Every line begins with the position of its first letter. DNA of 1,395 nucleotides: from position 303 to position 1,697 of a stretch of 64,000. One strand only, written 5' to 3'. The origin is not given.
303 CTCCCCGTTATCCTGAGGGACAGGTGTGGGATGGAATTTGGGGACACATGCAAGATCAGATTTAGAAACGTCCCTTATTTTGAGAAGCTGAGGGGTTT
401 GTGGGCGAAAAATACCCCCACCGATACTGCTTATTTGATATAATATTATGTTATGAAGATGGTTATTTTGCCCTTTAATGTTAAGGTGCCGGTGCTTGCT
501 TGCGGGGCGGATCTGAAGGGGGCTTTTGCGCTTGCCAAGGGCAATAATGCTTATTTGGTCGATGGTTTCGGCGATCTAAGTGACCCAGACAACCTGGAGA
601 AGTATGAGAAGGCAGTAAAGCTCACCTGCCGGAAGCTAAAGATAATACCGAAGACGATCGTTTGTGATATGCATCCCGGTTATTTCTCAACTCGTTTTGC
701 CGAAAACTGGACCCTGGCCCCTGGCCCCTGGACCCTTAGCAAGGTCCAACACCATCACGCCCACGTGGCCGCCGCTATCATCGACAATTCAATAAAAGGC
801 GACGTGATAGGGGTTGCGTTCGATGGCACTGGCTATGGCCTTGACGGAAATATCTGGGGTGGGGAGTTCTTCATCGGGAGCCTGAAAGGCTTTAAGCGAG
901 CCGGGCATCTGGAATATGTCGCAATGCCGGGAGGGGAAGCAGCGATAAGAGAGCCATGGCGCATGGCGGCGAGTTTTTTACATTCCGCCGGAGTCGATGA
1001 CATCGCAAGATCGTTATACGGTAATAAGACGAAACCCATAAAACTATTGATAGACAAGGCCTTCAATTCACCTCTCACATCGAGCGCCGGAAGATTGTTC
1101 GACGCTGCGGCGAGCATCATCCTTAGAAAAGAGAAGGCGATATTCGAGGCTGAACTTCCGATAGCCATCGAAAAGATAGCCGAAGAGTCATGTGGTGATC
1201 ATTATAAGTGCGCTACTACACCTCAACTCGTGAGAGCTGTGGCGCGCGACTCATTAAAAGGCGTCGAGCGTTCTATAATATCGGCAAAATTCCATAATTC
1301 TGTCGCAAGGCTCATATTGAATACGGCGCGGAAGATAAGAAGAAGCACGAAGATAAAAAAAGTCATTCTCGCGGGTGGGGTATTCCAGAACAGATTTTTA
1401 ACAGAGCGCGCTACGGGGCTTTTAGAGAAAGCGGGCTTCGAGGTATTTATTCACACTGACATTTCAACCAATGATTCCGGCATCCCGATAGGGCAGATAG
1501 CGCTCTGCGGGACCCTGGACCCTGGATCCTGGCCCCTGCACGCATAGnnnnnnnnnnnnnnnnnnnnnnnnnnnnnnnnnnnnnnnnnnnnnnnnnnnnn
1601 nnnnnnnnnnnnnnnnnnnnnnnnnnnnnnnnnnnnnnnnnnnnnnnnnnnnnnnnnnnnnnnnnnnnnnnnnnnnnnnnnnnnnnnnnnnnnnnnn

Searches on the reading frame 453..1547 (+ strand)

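Call 10: search_protein_families(library=pfam, proteins=[window:453-1547:+], max_evalue=0.0001)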
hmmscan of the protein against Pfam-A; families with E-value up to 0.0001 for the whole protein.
window:453-1547:+ (364 aa): 2 families
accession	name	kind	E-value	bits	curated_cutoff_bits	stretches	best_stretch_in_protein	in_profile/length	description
PF22521.2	HypF_C_2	-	3.3e-70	237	27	1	120-348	1-241/241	Carbamoyltransferase, Kae1-like Domain, second subdomain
PF17788.7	HypF_C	-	7.6e-28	97.6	23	1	11-110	3-98/99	HypF Kae1-like domain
